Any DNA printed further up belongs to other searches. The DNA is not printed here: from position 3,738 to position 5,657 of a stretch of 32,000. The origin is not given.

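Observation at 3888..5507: Unusual domain fusion: 2Fe-2S ferredoxin N-terminal to an active-looking Ser/Thr kinase, directly after heme oxygenase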

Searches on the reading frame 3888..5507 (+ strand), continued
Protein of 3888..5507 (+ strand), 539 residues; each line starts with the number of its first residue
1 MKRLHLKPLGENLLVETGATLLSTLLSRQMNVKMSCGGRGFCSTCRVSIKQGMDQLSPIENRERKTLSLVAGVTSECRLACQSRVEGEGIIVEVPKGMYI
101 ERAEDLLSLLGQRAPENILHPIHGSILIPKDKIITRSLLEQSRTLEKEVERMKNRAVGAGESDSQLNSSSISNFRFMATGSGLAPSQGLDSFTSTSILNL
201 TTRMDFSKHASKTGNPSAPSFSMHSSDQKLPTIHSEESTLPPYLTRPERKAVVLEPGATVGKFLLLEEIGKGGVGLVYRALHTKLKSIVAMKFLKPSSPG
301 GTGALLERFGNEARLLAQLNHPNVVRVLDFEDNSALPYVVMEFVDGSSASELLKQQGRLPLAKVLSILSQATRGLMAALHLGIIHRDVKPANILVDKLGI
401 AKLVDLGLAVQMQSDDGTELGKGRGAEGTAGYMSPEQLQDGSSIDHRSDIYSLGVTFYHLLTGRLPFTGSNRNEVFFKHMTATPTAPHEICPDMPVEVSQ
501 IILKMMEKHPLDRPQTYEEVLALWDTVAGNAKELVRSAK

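Call 45: find_homologous_proteins(query=A2, max_evalue=1e-30)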
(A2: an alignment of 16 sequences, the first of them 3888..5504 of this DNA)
Query A2 (16 sequences) (539 aa, profile of the alignment): 5490 proteins with E <= 1e-30 among 8000 candidates; the best 120 are listed.
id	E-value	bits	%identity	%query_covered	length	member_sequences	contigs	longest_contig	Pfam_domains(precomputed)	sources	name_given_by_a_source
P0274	1.1e-224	765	49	96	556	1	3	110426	PF07714.24,PF00069.32,PF00111.33,PF03109.23,PF17667.8,PF01636.30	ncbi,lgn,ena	-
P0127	7.7e-224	763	49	98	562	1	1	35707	PF07714.24,PF00069.32,PF00111.33,PF03109.23,PF01636.30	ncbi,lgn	ncbi:hypothetical protein BH11PLA2_BH11PLA2_31480 [soil metagenome]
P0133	8.0e-223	759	46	99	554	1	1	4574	PF07714.24,PF00069.32,PF00111.33,PF03109.23,PF01636.30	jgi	-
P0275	8.8e-221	752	50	96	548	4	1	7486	PF07714.24,PF00069.32,PF00111.33,PF03109.23,PF01636.30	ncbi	-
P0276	5.6e-220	750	49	96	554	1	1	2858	PF07714.24,PF00069.32,PF00111.33,PF03109.23,PF01636.30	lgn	-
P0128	7.3e-213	726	41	97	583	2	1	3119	PF07714.24,PF00069.32,PF00111.33,PF01636.30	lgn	-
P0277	1.5e-212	725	48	97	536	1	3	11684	PF07714.24,PF00069.32,PF00111.33,PF03109.23,PF01636.30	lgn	-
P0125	2.2e-212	725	61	97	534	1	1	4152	PF07714.24,PF00069.32,PF00111.33,PF17667.8,PF01636.30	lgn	-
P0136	3.6e-212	724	44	97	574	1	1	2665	PF07714.24,PF00069.32,PF00111.33,PF03109.23,PF01636.30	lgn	-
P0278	1.3e-211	722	51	53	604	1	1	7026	PF07714.24,PF00069.32,PF00111.33,PF01636.30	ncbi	-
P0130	8.2e-210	716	45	96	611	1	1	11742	PF07714.24,PF00069.32,PF00111.33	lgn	-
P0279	3.6e-209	714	51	53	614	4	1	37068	PF07714.24,PF00069.32,PF00111.33,PF01636.30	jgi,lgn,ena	-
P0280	4.0e-209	714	44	96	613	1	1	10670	PF07714.24,PF00069.32,PF00111.33,PF14531.13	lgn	-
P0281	1.0e-208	713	47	51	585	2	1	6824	PF07714.24,PF00069.32,PF00111.33,PF01636.30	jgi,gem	-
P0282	1.3e-207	709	47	58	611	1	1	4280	PF07714.24,PF00069.32,PF00111.33,PF03109.23,PF01636.30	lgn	-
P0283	1.8e-207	709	47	96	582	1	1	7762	PF07714.24,PF00069.32,PF00111.33,PF03109.23,PF01636.30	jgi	-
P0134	2.5e-207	708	42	97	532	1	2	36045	PF07714.24,PF00069.32,PF00111.33,PF03109.23,PF01636.30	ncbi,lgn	ncbi:MAG: protein kinase [Gemmataceae bacterium]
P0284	3.5e-207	708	46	97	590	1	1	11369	PF07714.24,PF00069.32,PF00111.33,PF03109.23,PF17667.8,PF01636.30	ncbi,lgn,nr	ncbi:MAG: protein kinase [Thermogemmata sp.]|nr:protein kinase [Thermogemmata sp.]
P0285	6.0e-207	707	45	97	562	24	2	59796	PF07714.24,PF00069.32,PF00111.33,PF17667.8,PF01636.30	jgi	jgi:ferredoxin/tRNA A-37 threonylcarbamoyl transferase component Bud32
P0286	1.1e-206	706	47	96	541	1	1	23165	PF07714.24,PF00069.32,PF00111.33,PF03109.23,PF01636.30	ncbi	-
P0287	1.2e-205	703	49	97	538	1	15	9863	PF07714.24,PF00069.32,PF00111.33,PF01636.30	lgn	-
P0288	1.6e-205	702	47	96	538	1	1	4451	PF07714.24,PF00069.32,PF00111.33,PF01636.30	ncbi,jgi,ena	jgi:ferredoxin/tRNA A-37 threonylcarbamoyl transferase component Bud32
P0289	3.0e-205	701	45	99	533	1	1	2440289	PF07714.24,PF00069.32,PF00111.33,PF03109.23,PF14531.13,PF01636.30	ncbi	ncbi:MAG: protein kinase [Zavarzinella sp.]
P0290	5.8e-205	700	48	97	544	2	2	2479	PF07714.24,PF00069.32,PF00111.33,PF01636.30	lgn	-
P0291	5.9e-205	700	53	50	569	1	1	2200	PF07714.24,PF00069.32,PF00111.33,PF03109.23,PF01636.30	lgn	-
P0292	1.3e-204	699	49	97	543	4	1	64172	PF07714.24,PF00069.32,PF00111.33,PF03109.23,PF01636.30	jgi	jgi:ferredoxin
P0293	1.6e-204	699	49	98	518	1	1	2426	PF07714.24,PF00069.32,PF00111.33,PF03109.23,PF17667.8,PF01636.30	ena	-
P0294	1.1e-202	693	47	97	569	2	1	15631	PF07714.24,PF00069.32,PF00111.33,PF03109.23,PF01636.30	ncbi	-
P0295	2.0e-202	692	44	98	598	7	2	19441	PF07714.24,PF00069.32,PF00111.33,PF03109.23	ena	-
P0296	8.9e-202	690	46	97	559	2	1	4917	PF07714.24,PF00069.32,PF00111.33,PF03109.23,PF01636.30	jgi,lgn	jgi:ferredoxin/tRNA A-37 threonylcarbamoyl transferase component Bud32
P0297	5.0e-201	687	45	98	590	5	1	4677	PF07714.24,PF00069.32,PF00111.33,PF03109.23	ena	-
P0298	1.9e-200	685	47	96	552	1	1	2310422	PF07714.24,PF00069.32,PF00111.33,PF03109.23,PF01636.30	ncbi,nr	ncbi:serine threonine protein kinase : Serine/threonine protein kinase OS=Isosphaera pallida (strain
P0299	1.1e-199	683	47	96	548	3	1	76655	PF07714.24,PF00069.32,PF00111.33,PF03109.23,PF01636.30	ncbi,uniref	ncbi:protein kinase domain-containing protein [Gemmata sp.]|uniref:protein kinase domain-containing 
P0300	6.5e-199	680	45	97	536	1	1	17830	PF07714.24,PF00069.32,PF00111.33,PF01636.30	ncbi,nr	ncbi:MAG: protein kinase [Gemmataceae bacterium]|nr:protein kinase [Gemmataceae bacterium]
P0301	1.0e-198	680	46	55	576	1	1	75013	PF07714.24,PF00069.32,PF00111.33,PF03109.23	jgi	jgi:ferredoxin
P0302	1.4e-197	676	43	97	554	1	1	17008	PF07714.24,PF00069.32,PF00111.33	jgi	jgi:ferredoxin/tRNA A-37 threonylcarbamoyl transferase component Bud32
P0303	1.8e-197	676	47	97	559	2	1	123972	PF07714.24,PF00069.32,PF00111.33,PF01636.30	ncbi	-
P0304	1.6e-196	672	46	98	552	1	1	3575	PF07714.24,PF00069.32,PF00111.33,PF01636.30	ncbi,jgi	jgi:ferredoxin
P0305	2.1e-196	672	44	97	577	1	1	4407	PF07714.24,PF00069.32,PF00111.33,PF01636.30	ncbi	-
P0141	2.5e-195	668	42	96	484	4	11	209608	PF07714.24,PF00069.32,PF00111.33,PF03109.23,PF01636.30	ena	-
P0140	3.0e-195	668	44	97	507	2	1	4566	PF07714.24,PF00069.32,PF00111.33,PF03109.23,PF01636.30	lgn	-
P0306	1.0e-194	666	47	99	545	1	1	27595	PF07714.24,PF00069.32,PF00111.33,PF03109.23,PF01636.30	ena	-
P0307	2.9e-193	662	43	97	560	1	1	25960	PF07714.24,PF00069.32,PF00111.33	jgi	-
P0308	1.3e-190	653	49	49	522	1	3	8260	PF07714.24,PF00069.32,PF00111.33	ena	-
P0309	4.2e-189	648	56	97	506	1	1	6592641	PF07714.24,PF00069.32,PF00111.33,PF03109.23,PF01636.30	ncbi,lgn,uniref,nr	ncbi:protein kinase [Telmatocola sphagniphila]|uniref:Protein kinase n=1 Tax=Telmatocola sphagniphil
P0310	5.0e-187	641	45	96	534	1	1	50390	PF07714.24,PF00069.32,PF00111.33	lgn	-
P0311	2.8e-186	639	50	48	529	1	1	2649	PF07714.24,PF00069.32,PF00111.33,PF03109.23,PF17667.8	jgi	-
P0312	1.2e-183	630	44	99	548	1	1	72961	PF07714.24,PF00069.32,PF00111.33,PF03109.23,PF01636.30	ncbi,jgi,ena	jgi:ferredoxin/tRNA A-37 threonylcarbamoyl transferase component Bud32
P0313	6.5e-180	618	36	47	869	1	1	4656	PF06293.21,PF07714.24,PF00069.32,PF03109.23,PF17667.8,PF01636.30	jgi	-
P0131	1.2e-175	604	37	97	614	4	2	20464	PF07714.24,PF00069.32,PF00111.33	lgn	-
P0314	1.7e-167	577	42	49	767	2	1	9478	PF07714.24,PF00069.32,PF03109.23,PF17667.8,PF01636.30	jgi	jgi:serine/threonine protein kinase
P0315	2.2e-167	576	42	50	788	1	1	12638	PF07714.24,PF00069.32,PF03109.23,PF17667.8,PF01636.30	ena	-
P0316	5.1e-150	519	46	79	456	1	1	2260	PF07714.24,PF00069.32,PF03109.23,PF01636.30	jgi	jgi:hypothetical protein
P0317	1.9e-149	517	45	80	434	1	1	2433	PF07714.24,PF00069.32,PF00111.33,PF01636.30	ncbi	ncbi:MAG: protein kinase domain-containing protein, partial [Fimbriiglobus sp.]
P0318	2.5e-145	503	50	51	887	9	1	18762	PF07714.24,PF00069.32,PF03109.23,PF14531.13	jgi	jgi:serine/threonine protein kinase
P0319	2.5e-144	500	48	51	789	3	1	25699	PF07714.24,PF00069.32,PF03109.23,PF14531.13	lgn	-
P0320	1.2e-140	488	40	49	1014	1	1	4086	PF06293.21,PF07714.24,PF00069.32,PF03109.23,PF03781.23,PF14531.13,PF06347.20,PF08239.18,PF01636.30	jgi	jgi:serine/threonine protein kinase/formylglycine-generating enzyme required for sulfatase activity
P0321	3.6e-139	483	41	42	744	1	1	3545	PF06293.21,PF07714.24,PF00069.32,PF03109.23,PF19974.6,PF14531.13,PF01163.29,PF17667.8,PF01636.30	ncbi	ncbi:MAG: protein kinase domain-containing protein, partial [Planctomycetota bacterium]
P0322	2.1e-138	481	40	50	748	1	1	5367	PF07714.24,PF00069.32,PF03109.23,PF14531.13,PF17667.8,PF01636.30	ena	-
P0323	1.7e-136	474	49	50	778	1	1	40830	PF07714.24,PF00069.32,PF03109.23,PF14531.13,PF01636.30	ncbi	-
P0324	1.0e-132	462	50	45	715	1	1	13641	PF07714.24,PF00069.32,PF03109.23,PF14531.13,PF01636.30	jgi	-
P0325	2.5e-129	451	48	48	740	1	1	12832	PF07714.24,PF00069.32,PF03109.23,PF14531.13,PF01636.30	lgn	-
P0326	4.0e-128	447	47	50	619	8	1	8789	PF07714.24,PF00069.32,PF03109.23,PF17667.8,PF01636.30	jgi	jgi:serine/threonine protein kinase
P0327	2.7e-127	444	35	55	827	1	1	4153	PF06293.21,PF07714.24,PF00069.32,PF03109.23,PF14531.13,PF01636.30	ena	-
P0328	3.9e-127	443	39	50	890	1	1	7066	PF06293.21,PF07714.24,PF00069.32,PF03109.23,PF14531.13,PF17667.8,PF01636.30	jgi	jgi:serine/threonine protein kinase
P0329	1.2e-126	442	39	48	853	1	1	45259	PF06293.21,PF07714.24,PF00069.32,PF03109.23,PF14531.13,PF01636.30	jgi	jgi:serine/threonine-protein kinase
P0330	1.3e-125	438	34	50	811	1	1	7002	PF06293.21,PF07714.24,PF00069.32,PF03109.23,PF14531.13,PF01636.30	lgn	-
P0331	1.6e-125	438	38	48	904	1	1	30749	PF06293.21,PF07714.24,PF00069.32,PF03109.23,PF14531.13,PF17667.8,PF01636.30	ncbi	-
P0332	8.8e-125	436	35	51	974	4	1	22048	PF06293.21,PF07714.24,PF00069.32,PF03109.23,PF03781.23,PF14531.13,PF01636.30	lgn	-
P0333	6.9e-123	429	49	51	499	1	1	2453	PF07714.24,PF00069.32,PF03109.23,PF01636.30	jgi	-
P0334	7.3e-123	429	49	51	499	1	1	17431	PF07714.24,PF00069.32,PF03109.23,PF01636.30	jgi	jgi:hypothetical protein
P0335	7.7e-123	429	49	51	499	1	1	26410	PF07714.24,PF00069.32,PF03109.23,PF01636.30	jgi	jgi:hypothetical protein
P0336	8.9e-123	429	35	49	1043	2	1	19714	PF06293.21,PF07714.24,PF00069.32,PF03109.23,PF14531.13,PF01636.30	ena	-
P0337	9.5e-123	429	49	51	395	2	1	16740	PF07714.24,PF00069.32,PF03109.23,PF01636.30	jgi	jgi:serine/threonine protein kinase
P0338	1.5e-122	428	49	51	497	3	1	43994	PF07714.24,PF00069.32,PF03109.23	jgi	jgi:hypothetical protein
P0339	2.2e-121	424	34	48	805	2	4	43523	PF06293.21,PF07714.24,PF00069.32,PF03109.23,PF14531.13,PF01636.30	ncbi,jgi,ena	-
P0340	2.6e-120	421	56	49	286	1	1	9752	PF07714.24,PF00069.32,PF01636.30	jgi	jgi:serine/threonine protein kinase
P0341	6.9e-120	420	47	55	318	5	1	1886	PF07714.24,PF00069.32,PF03109.23,PF01636.30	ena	-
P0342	9.3e-120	419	46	56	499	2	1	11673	PF07714.24,PF00069.32,PF03109.23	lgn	-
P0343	9.9e-120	419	47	48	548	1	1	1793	PF07714.24,PF00069.32,PF03109.23,PF14531.13,PF01636.30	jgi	jgi:serine/threonine protein kinase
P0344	1.0e-118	416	49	51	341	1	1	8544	PF07714.24,PF00069.32,PF03109.23,PF01636.30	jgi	jgi:serine/threonine protein kinase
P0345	1.1e-117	412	36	45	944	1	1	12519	PF06293.21,PF07714.24,PF00069.32,PF03109.23,PF14531.13,PF12158.15,PF01163.29,PF17667.8,PF01636.30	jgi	-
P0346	4.7e-117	410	55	50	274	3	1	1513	PF07714.24,PF00069.32,PF03109.23,PF01636.30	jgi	jgi:serine/threonine protein kinase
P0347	6.5e-117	410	49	49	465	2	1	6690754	PF07714.24,PF00069.32,PF03109.23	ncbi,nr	ncbi:serine/threonine-protein kinase [Tuwongella immobilis]|nr:serine/threonine-protein kinase [Tuwo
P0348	1.4e-116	409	52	49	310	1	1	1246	PF07714.24,PF00069.32,PF03109.23,PF01636.30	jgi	jgi:serine/threonine protein kinase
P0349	4.2e-116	407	50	49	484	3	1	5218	PF07714.24,PF00069.32,PF03109.23,PF14531.13,PF01636.30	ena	-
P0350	4.5e-116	407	39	52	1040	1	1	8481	PF06293.21,PF07714.24,PF00069.32,PF00515.35,PF03109.23,PF13176.13,PF14531.13,PF25170.2,PF00637.27,PF13181.13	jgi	jgi:serine/threonine protein kinase/tetratricopeptide (TPR) repeat protein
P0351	5.1e-116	407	50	49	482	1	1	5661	PF07714.24,PF00069.32,PF14531.13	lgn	-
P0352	7.1e-116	406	46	53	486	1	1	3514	PF07714.24,PF00069.32,PF01636.30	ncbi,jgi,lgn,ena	jgi:hypothetical protein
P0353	7.1e-116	406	45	56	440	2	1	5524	PF07714.24,PF00069.32,PF03109.23,PF01636.30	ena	-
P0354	2.8e-115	404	49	53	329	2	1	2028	PF07714.24,PF00069.32,PF03109.23,PF01636.30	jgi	jgi:serine/threonine protein kinase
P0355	3.3e-115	404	49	50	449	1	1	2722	PF07714.24,PF00069.32,PF03109.23,PF17667.8,PF01636.30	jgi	jgi:tRNA A-37 threonylcarbamoyl transferase component Bud32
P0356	6.2e-115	403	53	48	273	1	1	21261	PF07714.24,PF00069.32,PF03109.23,PF17667.8,PF01636.30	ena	-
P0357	9.6e-115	403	32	48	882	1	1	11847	PF07714.24,PF00069.32,PF03109.23,PF17667.8,PF01636.30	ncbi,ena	-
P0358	2.9e-114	401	48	50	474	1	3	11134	PF07714.24,PF00069.32,PF14531.13,PF01636.30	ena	-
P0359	7.8e-114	400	47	55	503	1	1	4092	PF07714.24,PF00069.32,PF03109.23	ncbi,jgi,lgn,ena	jgi:tRNA A-37 threonylcarbamoyl transferase component Bud32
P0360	1.3e-113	399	45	56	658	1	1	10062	PF14559.13,PF07714.24,PF00069.32,PF13432.13,PF13428.13,PF00072.31,PF07719.24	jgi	jgi:serine/threonine protein kinase/CheY-like chemotaxis protein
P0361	1.7e-113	398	51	49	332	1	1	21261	PF07714.24,PF00069.32,PF03109.23,PF01636.30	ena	-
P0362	3.2e-113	398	37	51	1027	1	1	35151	PF10602.16,PF23774.2,PF13414.13,PF13176.13,PF25295.1,PF24762.2,PF13428.13,PF00637.27,PF07714.24,PF00069.32,PF03109.23,PF13424.13,PF14938.13,PF13432.13,PF25170.2,PF13181.13,PF07719.24,PF01636.30,PF13174.13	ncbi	-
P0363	3.2e-113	398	46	56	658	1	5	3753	PF14559.13,PF07714.24,PF00069.32,PF13428.13,PF00072.31,PF07719.24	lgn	-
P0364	3.5e-113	397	39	48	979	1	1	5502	PF23774.2,PF07714.24,PF00069.32,PF25058.2,PF03109.23,PF12895.14,PF13176.13,PF14531.13,PF14938.13,PF00637.27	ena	-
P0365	4.3e-113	397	35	49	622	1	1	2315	PF07714.24,PF13095.13,PF00069.32,PF03109.23,PF01636.30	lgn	-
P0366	9.0e-113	396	46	52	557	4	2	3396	PF14559.13,PF07714.24,PF00069.32,PF00515.35,PF13428.13,PF07719.24,PF01636.30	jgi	jgi:tetratricopeptide (TPR) repeat protein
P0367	2.5e-112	395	43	55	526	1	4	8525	PF07714.24,PF00069.32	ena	-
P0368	2.8e-112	394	50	50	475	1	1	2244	PF07714.24,PF00069.32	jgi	-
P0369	8.0e-112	393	48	50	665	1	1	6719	PF14559.13,PF07714.24,PF00069.32,PF03109.23,PF13428.13,PF00072.31,PF07719.24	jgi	jgi:serine/threonine protein kinase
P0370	8.4e-112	393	45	51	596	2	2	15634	PF14559.13,PF07714.24,PF00069.32,PF13428.13,PF00072.31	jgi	jgi:CheY-like chemotaxis protein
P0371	8.7e-112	393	42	63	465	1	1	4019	PF07714.24,PF00069.32,PF03109.23,PF01636.30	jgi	jgi:serine/threonine protein kinase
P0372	4.7e-111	390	36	51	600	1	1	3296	PF07714.24,PF00069.32,PF03109.23,PF14531.13,PF01636.30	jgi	jgi:serine/threonine protein kinase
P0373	1.0e-110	389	43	57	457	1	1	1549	PF07714.24,PF00069.32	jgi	jgi:hypothetical protein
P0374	1.2e-110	389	47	51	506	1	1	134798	PF07714.24,PF00069.32,PF03109.23,PF01636.30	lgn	-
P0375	8.5e-110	386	40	60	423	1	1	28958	PF07714.24,PF00069.32,PF03109.23,PF14531.13,PF01636.30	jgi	jgi:hypothetical protein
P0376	1.6e-109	385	34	47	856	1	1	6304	PF06293.21,PF07714.24,PF00069.32,PF03109.23,PF08308.18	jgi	jgi:eukaryotic-like serine/threonine-protein kinase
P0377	2.2e-109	385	49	49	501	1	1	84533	PF07714.24,PF00069.32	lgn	-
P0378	8.1e-109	383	47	50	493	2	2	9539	PF07714.24,PF00069.32,PF03109.23,PF01636.30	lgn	-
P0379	6.3e-108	380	48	47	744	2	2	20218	PF13431.13,PF23914.2,PF13414.13,PF13428.13,PF00072.31,PF14559.13,PF07714.24,PF00069.32,PF00515.35,PF13432.13,PF13181.13,PF01239.29,PF07719.24,PF13174.13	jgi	jgi:serine/threonine protein kinase/CheY-like chemotaxis protein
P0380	9.3e-108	379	48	49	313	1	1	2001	PF07714.24,PF00069.32,PF14531.13,PF01636.30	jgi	jgi:serine/threonine protein kinase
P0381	1.5e-107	379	42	61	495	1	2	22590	PF07714.24,PF00069.32,PF03109.23,PF01636.30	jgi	jgi:tRNA A-37 threonylcarbamoyl transferase component Bud32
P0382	1.5e-107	379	37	49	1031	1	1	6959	PF10602.16,PF13176.13,PF25295.1,PF24762.2,PF13428.13,PF07714.24,PF00069.32,PF03109.23,PF14938.13,PF25170.2,PF13181.13,PF07719.24,PF01636.30,PF13174.13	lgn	-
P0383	1.9e-107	378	50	50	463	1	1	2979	PF07714.24,PF00069.32,PF03109.23,PF14531.13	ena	-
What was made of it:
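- Fusion family: about 50 clusters at 90% identity carry PF00111 plus PF00069, and all named sources are Gemmatales (call 45).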

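Call 46: find_encoding_contigs(protein=P0309, flank=10000, max_places=1)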
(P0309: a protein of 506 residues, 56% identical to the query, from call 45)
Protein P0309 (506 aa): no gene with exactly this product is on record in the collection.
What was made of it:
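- Tried and rejected: The context of the second T. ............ paralogue (P0309) could not be retrieved (call 46).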

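Call 47: find_encoding_contigs(protein=P0289, flank=10000, max_places=1)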
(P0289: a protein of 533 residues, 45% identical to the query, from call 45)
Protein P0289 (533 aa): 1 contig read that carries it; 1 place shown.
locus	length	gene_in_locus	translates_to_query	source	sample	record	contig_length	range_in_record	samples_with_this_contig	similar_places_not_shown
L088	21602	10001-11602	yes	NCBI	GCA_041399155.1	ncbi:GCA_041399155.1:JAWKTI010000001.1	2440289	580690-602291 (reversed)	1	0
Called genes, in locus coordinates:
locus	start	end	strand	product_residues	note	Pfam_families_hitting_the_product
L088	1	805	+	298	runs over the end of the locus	PF01025:GrpE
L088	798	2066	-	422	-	PF05201:GlutR_N, PF01488:Shikimate_DH, PF03807:F420_oxidored (weak), PF00745:GlutR_dimer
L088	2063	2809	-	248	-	PF01578:Cytochrom_C_asm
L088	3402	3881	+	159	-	PF02082:Rrf2, PF12802:MarR_2 (weak), PF13730:HTH_36 (weak), PF01047:MarR (weak)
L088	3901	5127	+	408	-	PF00266:Aminotran_5, PF01212:Beta_elim_lyase (weak), PF01041:DegT_DnrJ_EryC1 (weak)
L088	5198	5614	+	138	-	PF01592:NifU_N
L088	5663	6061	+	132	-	PF01521:Fe-S_biosyn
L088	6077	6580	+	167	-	PF00226:DnaJ, PF07743:HSCB_C (weak)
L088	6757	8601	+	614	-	PF00012:HSP70, PF06723:MreB_Mbl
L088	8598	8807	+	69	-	PF04384:Fe-S_assembly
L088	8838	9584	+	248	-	PF19051:GFO_IDH_MocA_C2 (faint), PF22725:GFO_IDH_MocA_C3 (weak)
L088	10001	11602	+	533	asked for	PF00111:Fer2, PF00069:Pkinase, PF07714:PK_Tyr_Ser-Thr, PF14531:Kinase-like (faint), PF03109:ABC1 (weak), PF01636:APH (faint)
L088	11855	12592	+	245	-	-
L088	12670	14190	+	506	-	-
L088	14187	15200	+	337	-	PF08331:QueG_DUF1730, PF13484:Fer4_16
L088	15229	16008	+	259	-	PF00899:ThiF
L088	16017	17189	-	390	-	PF13439:Glyco_transf_4, PF13579:Glyco_trans_4_4, PF00534:Glycos_transf_1, PF13692:Glyco_trans_1_4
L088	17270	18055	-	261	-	-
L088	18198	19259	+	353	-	PF00579:tRNA-synt_1b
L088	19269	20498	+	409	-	PF01743:PolyA_pol, PF12627:PolyA_pol_RNAbd, PF13735:tRNA_NucTran2_2 (faint)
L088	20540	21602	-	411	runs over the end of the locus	PF02129:Peptidase_S15 (faint), PF00326:Peptidase_S9, PF07859:Abhydrolase_3 (weak)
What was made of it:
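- One locus (L088, Zavarzinella) has the fusion next to an isc operon with no HO or BBAG within 10 kb (call 47). In Zavarzinella the fusion lies directly downstream of iscR-iscS-iscU-iscA-hscB-hscA-iscX, an operon that lacks its usual fdx gene (call 47).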

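Call 48: find_encoding_contigs(protein=P0298, flank=10000, max_places=1)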
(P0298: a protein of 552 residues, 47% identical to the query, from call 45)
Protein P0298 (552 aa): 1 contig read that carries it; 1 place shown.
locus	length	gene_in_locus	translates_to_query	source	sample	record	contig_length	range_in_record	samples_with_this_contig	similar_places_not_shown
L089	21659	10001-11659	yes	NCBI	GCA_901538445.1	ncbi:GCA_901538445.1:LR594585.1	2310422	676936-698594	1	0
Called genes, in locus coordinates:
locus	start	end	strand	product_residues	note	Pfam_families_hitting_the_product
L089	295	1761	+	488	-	PF00072:Response_reg, PF00158:Sigma54_activat, PF14532:Sigma54_activ_2, PF00004:AAA (faint), PF07728:AAA_5 (weak), PF25601:AAA_lid_14, PF02954:HTH_8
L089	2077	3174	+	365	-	PF00069:Pkinase, PF07714:PK_Tyr_Ser-Thr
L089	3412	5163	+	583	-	PF00672:HAMP (faint)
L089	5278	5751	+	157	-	PF00111:Fer2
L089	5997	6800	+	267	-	PF02830:V4R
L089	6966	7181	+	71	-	-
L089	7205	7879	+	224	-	PF02830:V4R (faint)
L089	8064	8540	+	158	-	PF00502:Phycobilisome (weak)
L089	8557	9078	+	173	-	PF00502:Phycobilisome (weak)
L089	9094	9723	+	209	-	PF01126:Heme_oxygenase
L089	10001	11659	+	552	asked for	PF00111:Fer2, PF00069:Pkinase, PF01636:APH (faint), PF03109:ABC1 (faint), PF07714:PK_Tyr_Ser-Thr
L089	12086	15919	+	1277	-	PF08446:PAS_2, PF01590:GAF, PF00360:PHY, PF00989:PAS, PF08447:PAS_3, PF08448:PAS_4, PF13426:PAS_9, PF08447:PAS_3, +4 more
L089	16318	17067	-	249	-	-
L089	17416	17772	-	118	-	PF11964:SpoIIAA-like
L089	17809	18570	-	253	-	PF14023:Bestrophin-like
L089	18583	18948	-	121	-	-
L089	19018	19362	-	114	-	-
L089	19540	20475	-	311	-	PF12680:SnoaL_2, PF13474:SnoaL_3, PF13577:SnoaL_4, PF14534:DUF4440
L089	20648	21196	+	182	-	PF08433:KTI12 (weak), PF13671:AAA_33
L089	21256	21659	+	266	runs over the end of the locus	PF00254:FKBP_C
